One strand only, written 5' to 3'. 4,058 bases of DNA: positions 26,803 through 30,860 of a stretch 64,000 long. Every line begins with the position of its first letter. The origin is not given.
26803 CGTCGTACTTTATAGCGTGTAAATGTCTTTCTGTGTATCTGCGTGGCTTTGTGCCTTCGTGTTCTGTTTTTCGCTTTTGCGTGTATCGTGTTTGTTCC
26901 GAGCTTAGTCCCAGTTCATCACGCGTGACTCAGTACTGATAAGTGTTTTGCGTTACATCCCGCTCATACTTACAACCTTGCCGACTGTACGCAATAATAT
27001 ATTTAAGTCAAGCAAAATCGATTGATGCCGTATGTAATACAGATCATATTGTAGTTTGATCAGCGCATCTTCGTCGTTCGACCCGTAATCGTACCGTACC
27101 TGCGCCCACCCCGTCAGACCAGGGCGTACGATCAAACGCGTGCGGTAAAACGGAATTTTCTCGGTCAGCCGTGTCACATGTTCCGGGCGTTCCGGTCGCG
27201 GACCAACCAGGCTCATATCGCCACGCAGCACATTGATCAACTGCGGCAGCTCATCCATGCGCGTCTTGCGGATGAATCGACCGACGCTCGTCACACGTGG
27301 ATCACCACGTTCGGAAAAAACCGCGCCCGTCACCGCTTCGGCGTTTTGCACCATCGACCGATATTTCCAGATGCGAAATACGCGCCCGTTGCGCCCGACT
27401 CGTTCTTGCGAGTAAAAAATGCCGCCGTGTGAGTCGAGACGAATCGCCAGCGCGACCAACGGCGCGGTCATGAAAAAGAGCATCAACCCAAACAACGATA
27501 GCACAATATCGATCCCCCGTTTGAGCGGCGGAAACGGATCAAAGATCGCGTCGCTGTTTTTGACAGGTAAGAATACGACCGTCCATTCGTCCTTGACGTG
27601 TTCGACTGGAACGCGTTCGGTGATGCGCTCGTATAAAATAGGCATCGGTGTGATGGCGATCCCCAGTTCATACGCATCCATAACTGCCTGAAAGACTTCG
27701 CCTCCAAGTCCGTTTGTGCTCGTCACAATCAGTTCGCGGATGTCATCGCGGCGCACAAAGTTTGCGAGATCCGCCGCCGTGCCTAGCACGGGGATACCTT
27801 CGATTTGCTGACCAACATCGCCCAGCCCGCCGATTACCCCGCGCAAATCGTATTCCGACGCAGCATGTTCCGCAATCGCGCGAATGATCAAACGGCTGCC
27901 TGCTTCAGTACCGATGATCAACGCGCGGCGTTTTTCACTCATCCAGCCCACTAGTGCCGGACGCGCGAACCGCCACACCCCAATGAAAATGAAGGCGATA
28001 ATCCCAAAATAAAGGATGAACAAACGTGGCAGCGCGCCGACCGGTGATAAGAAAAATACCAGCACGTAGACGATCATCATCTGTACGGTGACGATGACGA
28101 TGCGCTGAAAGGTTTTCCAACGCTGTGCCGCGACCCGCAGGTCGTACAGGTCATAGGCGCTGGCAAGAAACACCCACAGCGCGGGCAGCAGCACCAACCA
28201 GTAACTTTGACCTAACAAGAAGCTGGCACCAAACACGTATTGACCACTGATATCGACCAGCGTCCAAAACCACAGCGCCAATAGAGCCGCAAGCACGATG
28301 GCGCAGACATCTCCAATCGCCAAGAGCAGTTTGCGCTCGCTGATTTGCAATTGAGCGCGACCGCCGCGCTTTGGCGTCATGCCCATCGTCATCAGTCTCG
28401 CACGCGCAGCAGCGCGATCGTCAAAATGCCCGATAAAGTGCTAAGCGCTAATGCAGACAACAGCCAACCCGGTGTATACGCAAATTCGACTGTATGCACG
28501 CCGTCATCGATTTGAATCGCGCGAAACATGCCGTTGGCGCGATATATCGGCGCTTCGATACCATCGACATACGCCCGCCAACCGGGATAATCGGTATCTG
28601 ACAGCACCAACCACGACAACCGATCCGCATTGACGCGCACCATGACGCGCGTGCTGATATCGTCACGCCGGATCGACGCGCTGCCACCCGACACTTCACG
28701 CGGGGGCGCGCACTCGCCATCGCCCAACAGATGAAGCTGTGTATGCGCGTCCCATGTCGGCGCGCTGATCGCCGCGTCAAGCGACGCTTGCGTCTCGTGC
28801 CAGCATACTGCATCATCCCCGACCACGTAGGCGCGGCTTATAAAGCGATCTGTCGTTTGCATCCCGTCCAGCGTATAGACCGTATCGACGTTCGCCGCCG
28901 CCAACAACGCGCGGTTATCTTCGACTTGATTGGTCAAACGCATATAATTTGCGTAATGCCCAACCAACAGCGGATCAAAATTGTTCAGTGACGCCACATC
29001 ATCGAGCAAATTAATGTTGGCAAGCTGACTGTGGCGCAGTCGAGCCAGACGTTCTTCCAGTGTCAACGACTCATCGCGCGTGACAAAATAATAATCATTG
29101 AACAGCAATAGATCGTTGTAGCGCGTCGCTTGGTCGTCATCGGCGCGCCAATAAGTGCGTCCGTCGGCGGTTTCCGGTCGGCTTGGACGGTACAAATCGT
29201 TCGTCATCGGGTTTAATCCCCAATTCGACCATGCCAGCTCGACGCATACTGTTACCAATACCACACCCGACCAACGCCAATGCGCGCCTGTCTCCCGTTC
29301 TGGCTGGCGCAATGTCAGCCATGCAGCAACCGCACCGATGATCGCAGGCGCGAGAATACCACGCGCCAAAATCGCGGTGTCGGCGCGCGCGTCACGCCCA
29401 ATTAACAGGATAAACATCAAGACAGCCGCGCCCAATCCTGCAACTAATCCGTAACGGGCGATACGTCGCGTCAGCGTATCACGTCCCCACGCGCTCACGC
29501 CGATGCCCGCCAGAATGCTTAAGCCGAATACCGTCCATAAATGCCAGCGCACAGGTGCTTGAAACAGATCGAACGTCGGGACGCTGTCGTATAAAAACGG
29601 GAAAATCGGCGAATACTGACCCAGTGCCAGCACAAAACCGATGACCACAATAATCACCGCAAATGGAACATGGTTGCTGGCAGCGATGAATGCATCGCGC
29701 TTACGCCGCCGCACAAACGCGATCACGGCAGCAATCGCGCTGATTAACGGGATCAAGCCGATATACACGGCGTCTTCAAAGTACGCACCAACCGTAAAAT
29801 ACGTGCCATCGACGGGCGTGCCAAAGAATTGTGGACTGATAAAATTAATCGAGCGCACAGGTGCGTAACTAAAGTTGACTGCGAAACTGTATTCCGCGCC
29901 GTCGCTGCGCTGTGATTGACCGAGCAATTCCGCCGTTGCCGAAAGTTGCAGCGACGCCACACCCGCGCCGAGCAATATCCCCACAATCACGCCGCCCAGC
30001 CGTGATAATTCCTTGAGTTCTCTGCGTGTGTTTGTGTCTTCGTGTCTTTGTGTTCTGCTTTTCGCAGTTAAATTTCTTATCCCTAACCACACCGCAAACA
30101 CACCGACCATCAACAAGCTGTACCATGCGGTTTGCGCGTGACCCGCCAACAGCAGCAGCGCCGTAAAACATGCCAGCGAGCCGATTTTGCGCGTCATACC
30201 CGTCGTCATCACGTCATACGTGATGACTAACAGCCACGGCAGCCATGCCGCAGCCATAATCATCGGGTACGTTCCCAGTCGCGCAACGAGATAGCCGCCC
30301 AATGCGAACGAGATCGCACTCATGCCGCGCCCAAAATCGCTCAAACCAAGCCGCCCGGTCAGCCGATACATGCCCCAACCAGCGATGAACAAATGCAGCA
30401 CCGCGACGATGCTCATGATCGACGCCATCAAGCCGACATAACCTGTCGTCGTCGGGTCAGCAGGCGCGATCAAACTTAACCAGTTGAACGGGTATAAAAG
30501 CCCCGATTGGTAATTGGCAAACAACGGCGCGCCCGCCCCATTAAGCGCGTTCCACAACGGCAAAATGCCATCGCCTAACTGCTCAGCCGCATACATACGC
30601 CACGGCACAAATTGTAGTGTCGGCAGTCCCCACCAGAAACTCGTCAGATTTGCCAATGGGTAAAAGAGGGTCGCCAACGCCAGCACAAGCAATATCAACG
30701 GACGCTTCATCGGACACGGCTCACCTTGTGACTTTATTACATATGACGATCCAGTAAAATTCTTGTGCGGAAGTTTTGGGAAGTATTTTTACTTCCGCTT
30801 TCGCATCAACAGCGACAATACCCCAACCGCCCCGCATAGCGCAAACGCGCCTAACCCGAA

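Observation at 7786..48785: Split Tad pilus locus bracketing a GT-C glycosylation line: candidate glyco-pilus system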

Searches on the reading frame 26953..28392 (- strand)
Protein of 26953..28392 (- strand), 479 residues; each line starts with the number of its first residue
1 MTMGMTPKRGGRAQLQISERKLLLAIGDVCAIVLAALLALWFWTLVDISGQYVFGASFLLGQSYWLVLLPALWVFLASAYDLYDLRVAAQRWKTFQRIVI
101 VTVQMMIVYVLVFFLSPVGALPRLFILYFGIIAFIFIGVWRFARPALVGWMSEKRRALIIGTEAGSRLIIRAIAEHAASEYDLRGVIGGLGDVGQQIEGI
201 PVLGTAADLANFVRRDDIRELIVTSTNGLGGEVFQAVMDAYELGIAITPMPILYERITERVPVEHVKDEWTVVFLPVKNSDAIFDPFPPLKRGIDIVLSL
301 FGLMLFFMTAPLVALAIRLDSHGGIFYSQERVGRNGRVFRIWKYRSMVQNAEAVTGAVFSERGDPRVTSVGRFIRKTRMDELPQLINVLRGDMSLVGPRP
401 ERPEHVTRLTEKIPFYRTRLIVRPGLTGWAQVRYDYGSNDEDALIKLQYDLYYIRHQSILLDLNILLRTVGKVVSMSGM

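Call 4: search_protein_families(library=pfam, proteins=[window:26953-28392:-], max_evalue=0.01)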
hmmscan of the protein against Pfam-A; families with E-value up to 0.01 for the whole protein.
window:26953-28392:- (479 aa): 2 families
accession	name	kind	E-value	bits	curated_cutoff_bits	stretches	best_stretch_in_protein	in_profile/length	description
PF02397.22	Bac_transf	-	1.2e-66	224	27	1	291-474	1-178/179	Bacterial sugar transferase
PF13727.12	CoA_binding_3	-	8e-15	55.7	25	1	79-225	2-149/175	CoA-binding domain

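Call 11: search_protein_families(library=ncbifam, proteins=[window:26953-28392:-], max_evalue=0.1)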
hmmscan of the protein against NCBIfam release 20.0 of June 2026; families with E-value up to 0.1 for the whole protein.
window:26953-28392:- (479 aa): 10 families
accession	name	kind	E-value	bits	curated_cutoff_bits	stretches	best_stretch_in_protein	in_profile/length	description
TIGR03025.1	EPS_sugtrans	subfamily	1.1e-114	384.2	295.55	1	28-476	3-441/445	exopolysaccharide biosynthesis polyprenyl glycosylphosphotransferase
TIGR03013.1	EpsB_2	subfamily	3.6e-98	329.5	393.35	1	54-475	23-438/443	TIGR03013 family XrtA/PEP-CTERM system glycosyltransferase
TIGR03023.1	WcaJ_sugtrans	equivalog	4.7e-92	309.6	410.75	1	28-474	3-447/453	undecaprenyl-phosphate glucose phosphotransferase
TIGR03022.1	WbaP_sugtrans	subfamily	2.3e-68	231.5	403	1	24-478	1-454/456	undecaprenyl-phosphate galactose phosphotransferase WbaP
NF041877.1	EPS_EpsZ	equivalog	3.5e-52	177.6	800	1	51-478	27-457/459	exopolysaccharide biosynthesis polyisoprenyl-phosphate hexose-1-phosphate transferase EpsZ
NF052601.1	undeca_RfbP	equivalog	2.1e-45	154.9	330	1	290-474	44-236/244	undecaprenyl-phosphate galactose phosphotransferase family protein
NF050817.1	PolSacchBiosHfsE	equivalog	2.5e-44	151.8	750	1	290-471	271-457/467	polysaccharide biosynthesis protein HfsE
NF007518.0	PRK10124.1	equivalog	1e-42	146.5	684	1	290-472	273-456/464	undecaprenyl-phosphate glucose phosphotransferase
NF011751.0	PRK15204.1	equivalog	6.9e-33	114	907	1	271-475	261-471/476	undecaprenyl-phosphate galactose phosphotransferase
NF045514.1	glycotran_HepC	equivalog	2.7e-24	85.7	140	1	289-401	115-212/220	heterocyst development glycosyltransferase HepC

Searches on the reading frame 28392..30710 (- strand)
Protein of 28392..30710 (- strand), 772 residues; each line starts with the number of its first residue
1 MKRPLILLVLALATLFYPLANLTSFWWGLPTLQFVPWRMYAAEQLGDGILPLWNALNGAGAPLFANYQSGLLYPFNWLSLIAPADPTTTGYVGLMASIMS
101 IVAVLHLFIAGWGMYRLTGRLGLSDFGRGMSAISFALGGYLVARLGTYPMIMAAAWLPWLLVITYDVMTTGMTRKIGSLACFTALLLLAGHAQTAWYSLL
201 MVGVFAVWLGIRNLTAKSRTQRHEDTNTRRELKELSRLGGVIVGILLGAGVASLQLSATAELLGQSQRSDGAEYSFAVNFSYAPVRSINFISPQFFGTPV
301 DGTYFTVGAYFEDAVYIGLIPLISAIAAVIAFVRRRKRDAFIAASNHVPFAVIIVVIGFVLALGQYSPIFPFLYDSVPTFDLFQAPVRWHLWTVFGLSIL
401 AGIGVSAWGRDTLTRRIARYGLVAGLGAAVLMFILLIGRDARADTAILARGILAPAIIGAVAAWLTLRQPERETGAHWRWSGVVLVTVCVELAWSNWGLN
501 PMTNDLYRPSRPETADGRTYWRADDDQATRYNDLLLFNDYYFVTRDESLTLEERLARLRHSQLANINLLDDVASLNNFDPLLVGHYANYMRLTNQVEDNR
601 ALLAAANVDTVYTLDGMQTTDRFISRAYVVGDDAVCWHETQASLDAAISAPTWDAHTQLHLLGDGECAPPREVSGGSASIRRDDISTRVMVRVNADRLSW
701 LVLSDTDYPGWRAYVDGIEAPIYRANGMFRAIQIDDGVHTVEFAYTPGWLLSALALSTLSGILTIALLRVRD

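Call 4: search_protein_families(library=pfam, proteins=[window:28392-30710:-], max_evalue=0.01)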
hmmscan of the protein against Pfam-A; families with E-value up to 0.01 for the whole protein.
window:28392-30710:- (772 aa): 1 family
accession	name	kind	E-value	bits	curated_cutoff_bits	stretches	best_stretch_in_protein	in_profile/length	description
PF09586.16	YfhO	-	3e-18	66.1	28.5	2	686-757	763-835/835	Bacterial membrane protein YfhO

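Call 11: search_protein_families(library=ncbifam, proteins=[window:28392-30710:-], max_evalue=0.1)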
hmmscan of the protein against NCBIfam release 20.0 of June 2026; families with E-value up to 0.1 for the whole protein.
window:28392-30710:- (772 aa): 3 families
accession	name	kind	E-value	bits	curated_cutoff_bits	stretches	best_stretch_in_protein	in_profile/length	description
NF050190.1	exosort_XrtZ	exception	0.0015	17.1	475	1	136-229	204-296/460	exosortase Z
NF047590.1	GlcsyltransPgfM2Strep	equivalog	0.002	16.4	1500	1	704-768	813-877/884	glycosyltransferase PgfM2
NF047589.1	GlcsyltransPgfM1Strep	equivalog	0.0069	14.4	1400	1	699-769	881-951/955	glycosyltransferase PgfM1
